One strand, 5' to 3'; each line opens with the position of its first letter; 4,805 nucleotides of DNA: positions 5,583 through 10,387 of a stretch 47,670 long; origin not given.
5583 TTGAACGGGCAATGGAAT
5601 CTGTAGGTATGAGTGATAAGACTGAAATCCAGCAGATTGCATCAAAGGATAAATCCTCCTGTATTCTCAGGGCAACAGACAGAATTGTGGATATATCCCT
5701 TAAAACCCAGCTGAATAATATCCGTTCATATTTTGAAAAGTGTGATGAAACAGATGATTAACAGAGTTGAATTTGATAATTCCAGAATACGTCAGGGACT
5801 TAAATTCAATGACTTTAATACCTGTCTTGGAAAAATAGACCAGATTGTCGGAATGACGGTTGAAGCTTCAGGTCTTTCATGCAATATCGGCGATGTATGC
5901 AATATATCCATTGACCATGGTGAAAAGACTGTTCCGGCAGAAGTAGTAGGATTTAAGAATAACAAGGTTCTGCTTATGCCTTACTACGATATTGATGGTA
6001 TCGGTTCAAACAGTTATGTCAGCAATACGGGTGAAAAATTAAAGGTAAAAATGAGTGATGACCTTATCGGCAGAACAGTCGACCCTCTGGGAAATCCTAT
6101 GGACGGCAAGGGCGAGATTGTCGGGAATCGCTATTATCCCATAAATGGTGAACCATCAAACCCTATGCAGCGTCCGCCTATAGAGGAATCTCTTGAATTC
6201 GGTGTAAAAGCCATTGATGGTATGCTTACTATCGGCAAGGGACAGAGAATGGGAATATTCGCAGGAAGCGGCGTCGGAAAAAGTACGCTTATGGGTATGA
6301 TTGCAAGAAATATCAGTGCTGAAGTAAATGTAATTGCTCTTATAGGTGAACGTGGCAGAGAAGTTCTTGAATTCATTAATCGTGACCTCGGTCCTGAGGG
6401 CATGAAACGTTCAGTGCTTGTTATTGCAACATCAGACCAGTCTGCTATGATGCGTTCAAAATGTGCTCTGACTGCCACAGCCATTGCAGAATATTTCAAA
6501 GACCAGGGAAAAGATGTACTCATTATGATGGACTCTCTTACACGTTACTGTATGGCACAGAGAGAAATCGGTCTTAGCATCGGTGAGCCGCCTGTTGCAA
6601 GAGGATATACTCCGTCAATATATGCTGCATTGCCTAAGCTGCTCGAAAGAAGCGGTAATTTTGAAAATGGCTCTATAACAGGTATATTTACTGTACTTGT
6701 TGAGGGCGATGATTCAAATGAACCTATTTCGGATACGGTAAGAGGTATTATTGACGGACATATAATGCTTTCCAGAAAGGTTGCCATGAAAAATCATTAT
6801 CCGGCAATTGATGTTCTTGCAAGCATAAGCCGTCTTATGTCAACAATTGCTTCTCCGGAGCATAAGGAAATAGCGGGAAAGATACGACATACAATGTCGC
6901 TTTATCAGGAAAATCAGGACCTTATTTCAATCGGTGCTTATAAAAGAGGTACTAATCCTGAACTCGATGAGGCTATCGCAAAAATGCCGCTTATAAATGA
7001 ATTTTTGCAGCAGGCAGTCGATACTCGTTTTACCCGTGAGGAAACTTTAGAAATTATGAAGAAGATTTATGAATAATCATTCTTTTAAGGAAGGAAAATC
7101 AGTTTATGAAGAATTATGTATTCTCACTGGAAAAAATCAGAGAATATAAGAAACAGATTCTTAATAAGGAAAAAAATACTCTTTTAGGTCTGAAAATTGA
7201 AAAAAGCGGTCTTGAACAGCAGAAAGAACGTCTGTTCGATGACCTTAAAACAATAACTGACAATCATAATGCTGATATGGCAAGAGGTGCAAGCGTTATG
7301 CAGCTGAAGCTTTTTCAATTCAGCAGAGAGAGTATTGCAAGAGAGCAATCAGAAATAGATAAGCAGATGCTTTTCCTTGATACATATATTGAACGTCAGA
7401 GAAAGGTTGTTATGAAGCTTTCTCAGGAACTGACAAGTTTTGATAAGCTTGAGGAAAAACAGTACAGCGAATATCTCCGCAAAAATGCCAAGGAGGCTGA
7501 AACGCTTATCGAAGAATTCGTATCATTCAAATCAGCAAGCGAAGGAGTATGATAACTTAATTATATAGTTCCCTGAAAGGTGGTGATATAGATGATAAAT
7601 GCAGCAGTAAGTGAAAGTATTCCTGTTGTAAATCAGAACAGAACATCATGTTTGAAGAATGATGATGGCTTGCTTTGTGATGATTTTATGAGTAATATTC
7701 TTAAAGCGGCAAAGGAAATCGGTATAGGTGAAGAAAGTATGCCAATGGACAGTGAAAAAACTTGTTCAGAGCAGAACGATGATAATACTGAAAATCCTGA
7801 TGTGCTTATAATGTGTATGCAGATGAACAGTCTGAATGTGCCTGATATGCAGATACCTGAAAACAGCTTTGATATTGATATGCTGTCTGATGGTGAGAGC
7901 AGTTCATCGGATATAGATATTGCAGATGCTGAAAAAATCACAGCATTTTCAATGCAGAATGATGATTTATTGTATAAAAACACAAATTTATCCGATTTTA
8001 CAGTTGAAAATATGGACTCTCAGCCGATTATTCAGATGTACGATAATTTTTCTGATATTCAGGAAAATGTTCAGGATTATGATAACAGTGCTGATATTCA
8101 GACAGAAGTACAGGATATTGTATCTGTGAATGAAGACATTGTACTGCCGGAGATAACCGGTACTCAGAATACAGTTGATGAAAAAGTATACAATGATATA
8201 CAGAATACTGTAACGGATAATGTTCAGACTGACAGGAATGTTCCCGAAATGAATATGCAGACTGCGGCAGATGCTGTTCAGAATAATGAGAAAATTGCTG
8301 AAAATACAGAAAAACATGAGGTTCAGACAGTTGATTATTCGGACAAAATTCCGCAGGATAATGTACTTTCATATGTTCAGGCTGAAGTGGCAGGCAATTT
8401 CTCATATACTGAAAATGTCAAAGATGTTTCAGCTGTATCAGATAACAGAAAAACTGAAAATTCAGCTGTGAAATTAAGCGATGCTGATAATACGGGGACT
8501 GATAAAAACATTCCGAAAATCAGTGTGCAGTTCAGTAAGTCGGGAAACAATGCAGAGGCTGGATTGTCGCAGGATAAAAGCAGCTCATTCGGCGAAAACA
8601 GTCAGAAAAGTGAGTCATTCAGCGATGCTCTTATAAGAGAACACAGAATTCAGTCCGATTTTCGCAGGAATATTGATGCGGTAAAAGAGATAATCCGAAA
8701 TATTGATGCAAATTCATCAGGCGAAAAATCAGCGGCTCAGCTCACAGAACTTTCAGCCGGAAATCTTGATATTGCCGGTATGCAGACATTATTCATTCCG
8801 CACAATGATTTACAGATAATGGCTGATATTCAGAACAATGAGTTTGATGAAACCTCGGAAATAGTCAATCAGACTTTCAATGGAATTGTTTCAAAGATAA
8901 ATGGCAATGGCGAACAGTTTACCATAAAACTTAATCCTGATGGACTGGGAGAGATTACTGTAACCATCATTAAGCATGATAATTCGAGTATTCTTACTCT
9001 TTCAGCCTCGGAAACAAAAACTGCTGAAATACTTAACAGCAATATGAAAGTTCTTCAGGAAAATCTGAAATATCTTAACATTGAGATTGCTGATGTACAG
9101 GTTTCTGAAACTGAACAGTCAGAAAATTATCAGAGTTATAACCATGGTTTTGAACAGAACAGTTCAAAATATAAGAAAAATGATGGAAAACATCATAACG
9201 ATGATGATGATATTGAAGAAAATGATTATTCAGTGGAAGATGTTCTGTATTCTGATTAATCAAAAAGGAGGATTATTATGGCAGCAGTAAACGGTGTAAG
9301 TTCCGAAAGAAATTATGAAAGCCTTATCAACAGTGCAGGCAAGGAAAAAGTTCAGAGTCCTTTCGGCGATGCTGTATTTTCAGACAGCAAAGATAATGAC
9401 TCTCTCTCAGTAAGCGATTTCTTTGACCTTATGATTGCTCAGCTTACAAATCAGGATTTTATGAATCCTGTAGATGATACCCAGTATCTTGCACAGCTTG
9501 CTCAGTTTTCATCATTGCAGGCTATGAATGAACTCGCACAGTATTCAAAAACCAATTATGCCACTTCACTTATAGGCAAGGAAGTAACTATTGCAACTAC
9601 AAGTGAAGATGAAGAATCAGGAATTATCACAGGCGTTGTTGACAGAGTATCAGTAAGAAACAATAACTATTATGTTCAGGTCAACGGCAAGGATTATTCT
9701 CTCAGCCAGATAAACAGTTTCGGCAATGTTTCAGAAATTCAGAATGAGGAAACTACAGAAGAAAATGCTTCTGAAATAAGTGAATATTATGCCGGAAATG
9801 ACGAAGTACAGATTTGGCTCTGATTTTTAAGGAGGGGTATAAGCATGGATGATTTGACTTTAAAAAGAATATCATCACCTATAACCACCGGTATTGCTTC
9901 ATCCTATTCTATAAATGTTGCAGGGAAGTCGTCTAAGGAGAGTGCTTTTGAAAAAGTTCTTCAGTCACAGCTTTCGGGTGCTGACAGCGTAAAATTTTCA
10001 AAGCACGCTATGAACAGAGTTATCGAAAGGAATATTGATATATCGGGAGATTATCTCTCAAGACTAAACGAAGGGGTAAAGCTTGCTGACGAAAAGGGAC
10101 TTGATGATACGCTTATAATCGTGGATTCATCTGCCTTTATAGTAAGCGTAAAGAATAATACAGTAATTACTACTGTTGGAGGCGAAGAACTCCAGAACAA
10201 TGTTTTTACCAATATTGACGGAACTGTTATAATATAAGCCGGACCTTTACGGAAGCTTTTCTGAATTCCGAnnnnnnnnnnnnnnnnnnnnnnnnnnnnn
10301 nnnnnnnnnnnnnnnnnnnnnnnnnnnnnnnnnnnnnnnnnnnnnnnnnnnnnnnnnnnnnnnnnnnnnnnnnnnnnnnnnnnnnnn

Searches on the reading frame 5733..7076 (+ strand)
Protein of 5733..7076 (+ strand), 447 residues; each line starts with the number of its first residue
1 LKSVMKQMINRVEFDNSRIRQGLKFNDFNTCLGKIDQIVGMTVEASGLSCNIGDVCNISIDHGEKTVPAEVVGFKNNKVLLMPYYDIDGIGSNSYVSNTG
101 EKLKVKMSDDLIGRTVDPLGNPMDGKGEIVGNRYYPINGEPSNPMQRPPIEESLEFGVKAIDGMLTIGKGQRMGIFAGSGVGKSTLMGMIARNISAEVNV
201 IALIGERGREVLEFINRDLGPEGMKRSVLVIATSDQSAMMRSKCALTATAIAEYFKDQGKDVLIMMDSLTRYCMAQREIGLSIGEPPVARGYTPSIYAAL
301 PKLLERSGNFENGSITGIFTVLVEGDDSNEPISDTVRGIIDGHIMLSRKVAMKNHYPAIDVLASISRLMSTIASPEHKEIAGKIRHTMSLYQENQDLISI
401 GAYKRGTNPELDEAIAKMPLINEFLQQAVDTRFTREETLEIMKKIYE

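Call 24: search_protein_families(library=pfam, proteins=[window:5733-7076:+], max_evalue=0.001)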
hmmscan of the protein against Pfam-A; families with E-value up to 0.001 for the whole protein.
window:5733-7076:+ (447 aa): 4 families
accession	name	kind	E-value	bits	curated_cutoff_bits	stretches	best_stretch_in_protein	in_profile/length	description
PF00006.31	ATP-synt_ab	-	7e-90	300.8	29.5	1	157-366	1-213/213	ATP synthase alpha/beta family, nucleotide-binding domain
PF18269.6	T3SS_ATPase_C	-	1.5e-27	95.6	22.7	1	374-443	2-71/72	T3SS EscN ATPase C-terminal domain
PF02874.29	ATP-synt_ab_N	-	1.2e-06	29.4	20.9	1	37-100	3-69/69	ATP synthase alpha/beta family, beta-barrel domain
PF00005.33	ABC_tran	-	0.00036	21.6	25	1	165-203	6-44/137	ABC transporter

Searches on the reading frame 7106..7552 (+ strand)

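Call 24: search_protein_families(library=pfam, proteins=[window:7106-7552:+], max_evalue=0.001)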
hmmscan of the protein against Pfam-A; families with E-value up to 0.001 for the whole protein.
window:7106-7552:+ (148 aa): 1 family
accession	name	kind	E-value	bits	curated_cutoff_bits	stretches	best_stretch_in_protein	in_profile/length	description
PF02050.21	FliJ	-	8.5e-05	23.2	28.4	1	35-141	16-121/123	Flagellar FliJ protein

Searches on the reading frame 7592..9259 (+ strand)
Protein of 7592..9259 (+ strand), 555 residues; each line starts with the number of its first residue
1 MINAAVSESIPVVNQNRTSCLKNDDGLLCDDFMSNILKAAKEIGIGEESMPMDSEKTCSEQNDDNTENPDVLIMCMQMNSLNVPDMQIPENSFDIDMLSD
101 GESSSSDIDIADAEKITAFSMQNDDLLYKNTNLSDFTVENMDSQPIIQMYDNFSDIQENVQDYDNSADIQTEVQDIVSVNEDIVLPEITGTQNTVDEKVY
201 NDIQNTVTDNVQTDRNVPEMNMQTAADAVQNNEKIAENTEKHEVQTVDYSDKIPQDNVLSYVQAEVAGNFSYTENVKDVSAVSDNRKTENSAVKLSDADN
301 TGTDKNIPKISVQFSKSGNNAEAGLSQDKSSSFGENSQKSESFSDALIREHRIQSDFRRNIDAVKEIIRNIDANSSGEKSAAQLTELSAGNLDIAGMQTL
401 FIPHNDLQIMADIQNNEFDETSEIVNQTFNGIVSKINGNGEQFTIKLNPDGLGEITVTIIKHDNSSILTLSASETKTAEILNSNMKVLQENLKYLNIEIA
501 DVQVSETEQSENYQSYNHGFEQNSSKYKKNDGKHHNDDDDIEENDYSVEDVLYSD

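Call 24: search_protein_families(library=pfam, proteins=[window:7592-9259:+], max_evalue=0.001)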
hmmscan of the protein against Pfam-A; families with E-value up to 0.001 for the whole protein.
window:7592-9259:+ (555 aa): 1 family
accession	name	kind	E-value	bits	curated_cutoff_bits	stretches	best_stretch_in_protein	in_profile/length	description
PF02120.21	Flg_hook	-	6.3e-14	52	29.8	1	435-511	7-83/85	Flagellar hook-length control protein FliK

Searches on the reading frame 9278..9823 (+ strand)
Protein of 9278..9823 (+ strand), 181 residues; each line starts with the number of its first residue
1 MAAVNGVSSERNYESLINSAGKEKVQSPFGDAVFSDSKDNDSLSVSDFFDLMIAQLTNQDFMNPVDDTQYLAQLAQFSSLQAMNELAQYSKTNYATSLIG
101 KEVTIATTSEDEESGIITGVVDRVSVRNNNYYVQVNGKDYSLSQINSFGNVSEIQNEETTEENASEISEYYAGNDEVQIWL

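Call 25: search_protein_families(library=pfam, proteins=[window:9278-9823:+], max_evalue=0.001)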
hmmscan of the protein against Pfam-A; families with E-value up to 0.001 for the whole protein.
window:9278-9823:+ (181 aa): 2 families
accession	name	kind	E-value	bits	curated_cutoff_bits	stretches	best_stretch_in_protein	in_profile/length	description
PF03963.19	FlgD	-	2.8e-16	59.9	27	1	36-88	19-71/75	Flagellar hook capping protein - N-terminal region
PF13861.12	FLgD_tudor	-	0.00017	22.1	26.9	1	95-145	6-57/58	FlgD Tudor-like domain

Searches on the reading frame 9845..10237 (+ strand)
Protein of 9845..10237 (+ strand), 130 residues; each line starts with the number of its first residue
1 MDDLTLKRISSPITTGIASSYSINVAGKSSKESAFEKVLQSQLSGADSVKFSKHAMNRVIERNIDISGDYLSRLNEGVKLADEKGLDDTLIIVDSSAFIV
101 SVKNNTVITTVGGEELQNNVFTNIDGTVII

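Call 25: search_protein_families(library=pfam, proteins=[window:9845-10237:+], max_evalue=0.001)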
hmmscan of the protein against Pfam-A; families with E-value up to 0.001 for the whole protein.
window:9845-10237:+ (130 aa): 1 family
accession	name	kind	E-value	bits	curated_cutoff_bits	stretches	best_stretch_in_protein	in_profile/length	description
PF12611.13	Flagellar_put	-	1.4e-10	41.2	21.1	1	106-129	1-24/24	Putative flagellar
